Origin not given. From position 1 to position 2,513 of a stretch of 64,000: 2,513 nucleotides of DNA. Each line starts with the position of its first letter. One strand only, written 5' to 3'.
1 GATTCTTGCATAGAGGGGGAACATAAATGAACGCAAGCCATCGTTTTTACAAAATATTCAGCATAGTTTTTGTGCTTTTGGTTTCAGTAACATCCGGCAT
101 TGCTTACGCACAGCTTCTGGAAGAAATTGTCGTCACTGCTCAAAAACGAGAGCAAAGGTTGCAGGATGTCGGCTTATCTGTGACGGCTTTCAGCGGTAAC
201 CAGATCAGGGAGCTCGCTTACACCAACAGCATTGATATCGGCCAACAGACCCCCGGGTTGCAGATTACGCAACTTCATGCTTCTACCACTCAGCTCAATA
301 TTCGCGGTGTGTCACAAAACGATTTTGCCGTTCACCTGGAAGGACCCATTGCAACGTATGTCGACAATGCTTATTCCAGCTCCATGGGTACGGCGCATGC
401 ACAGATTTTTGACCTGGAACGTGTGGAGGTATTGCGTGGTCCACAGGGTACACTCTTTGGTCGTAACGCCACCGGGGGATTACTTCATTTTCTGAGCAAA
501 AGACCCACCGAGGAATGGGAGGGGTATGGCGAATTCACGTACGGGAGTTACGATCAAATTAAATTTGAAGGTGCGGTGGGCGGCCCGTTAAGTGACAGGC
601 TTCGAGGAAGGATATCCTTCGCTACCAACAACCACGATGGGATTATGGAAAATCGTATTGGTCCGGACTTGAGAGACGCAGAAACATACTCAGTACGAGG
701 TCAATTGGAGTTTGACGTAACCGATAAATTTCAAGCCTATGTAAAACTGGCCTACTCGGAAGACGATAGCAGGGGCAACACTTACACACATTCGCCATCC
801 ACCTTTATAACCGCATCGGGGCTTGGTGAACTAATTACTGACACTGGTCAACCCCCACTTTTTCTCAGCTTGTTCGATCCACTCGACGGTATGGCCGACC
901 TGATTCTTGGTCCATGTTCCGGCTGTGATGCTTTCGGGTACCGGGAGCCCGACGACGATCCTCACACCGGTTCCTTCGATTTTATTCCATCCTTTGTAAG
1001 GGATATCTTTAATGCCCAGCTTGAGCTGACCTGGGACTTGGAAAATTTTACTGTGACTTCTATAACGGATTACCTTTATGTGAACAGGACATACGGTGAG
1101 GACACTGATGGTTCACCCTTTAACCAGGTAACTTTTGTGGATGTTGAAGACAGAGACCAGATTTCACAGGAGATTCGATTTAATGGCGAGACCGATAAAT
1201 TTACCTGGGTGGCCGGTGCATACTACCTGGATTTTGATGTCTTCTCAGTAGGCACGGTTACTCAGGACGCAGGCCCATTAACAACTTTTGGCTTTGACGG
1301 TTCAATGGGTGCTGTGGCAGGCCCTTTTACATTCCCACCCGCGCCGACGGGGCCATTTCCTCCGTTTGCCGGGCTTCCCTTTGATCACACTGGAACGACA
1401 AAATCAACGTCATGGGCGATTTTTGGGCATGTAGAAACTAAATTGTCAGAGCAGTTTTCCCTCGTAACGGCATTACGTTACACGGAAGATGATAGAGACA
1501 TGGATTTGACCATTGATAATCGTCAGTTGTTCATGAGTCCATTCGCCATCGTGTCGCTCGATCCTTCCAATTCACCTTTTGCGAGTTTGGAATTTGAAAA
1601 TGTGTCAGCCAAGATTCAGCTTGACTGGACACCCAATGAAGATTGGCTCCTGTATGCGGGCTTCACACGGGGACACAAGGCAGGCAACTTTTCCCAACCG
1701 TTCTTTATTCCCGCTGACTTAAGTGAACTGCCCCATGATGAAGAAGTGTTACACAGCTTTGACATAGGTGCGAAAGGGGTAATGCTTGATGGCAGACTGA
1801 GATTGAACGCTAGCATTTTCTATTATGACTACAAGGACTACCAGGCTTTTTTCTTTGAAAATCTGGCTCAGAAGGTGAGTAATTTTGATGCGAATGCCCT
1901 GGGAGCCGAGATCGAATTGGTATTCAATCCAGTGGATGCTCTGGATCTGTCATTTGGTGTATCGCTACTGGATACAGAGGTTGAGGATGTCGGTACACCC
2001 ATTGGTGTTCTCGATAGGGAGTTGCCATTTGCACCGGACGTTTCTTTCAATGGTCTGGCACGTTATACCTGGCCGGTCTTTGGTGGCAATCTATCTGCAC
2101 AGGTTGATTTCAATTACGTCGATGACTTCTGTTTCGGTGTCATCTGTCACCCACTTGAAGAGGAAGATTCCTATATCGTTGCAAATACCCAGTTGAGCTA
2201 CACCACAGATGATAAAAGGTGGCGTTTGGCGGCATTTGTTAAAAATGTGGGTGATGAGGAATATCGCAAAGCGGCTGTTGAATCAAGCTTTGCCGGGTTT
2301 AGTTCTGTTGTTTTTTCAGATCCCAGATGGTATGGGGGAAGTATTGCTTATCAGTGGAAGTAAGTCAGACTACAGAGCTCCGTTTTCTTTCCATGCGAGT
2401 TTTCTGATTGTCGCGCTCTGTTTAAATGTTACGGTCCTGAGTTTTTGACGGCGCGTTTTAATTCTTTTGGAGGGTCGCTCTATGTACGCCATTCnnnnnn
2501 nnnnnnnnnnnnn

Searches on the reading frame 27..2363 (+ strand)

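Call 51: search_protein_families(library=pfam, proteins=[window:27-2363:+], max_evalue=0.00001)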
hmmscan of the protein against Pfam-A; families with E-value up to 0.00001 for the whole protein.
window:27-2363:+ (778 aa): 2 families
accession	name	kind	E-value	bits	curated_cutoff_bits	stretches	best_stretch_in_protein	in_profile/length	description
PF00593.30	TonB_dep_Rec_b-barrel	-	1.3e-29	104.7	27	1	325-741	60-436/436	TonB dependent receptor-like, beta-barrel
PF07715.20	Plug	-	1.1e-15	58.5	23.9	1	45-151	2-106/107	TonB-dependent Receptor Plug Domain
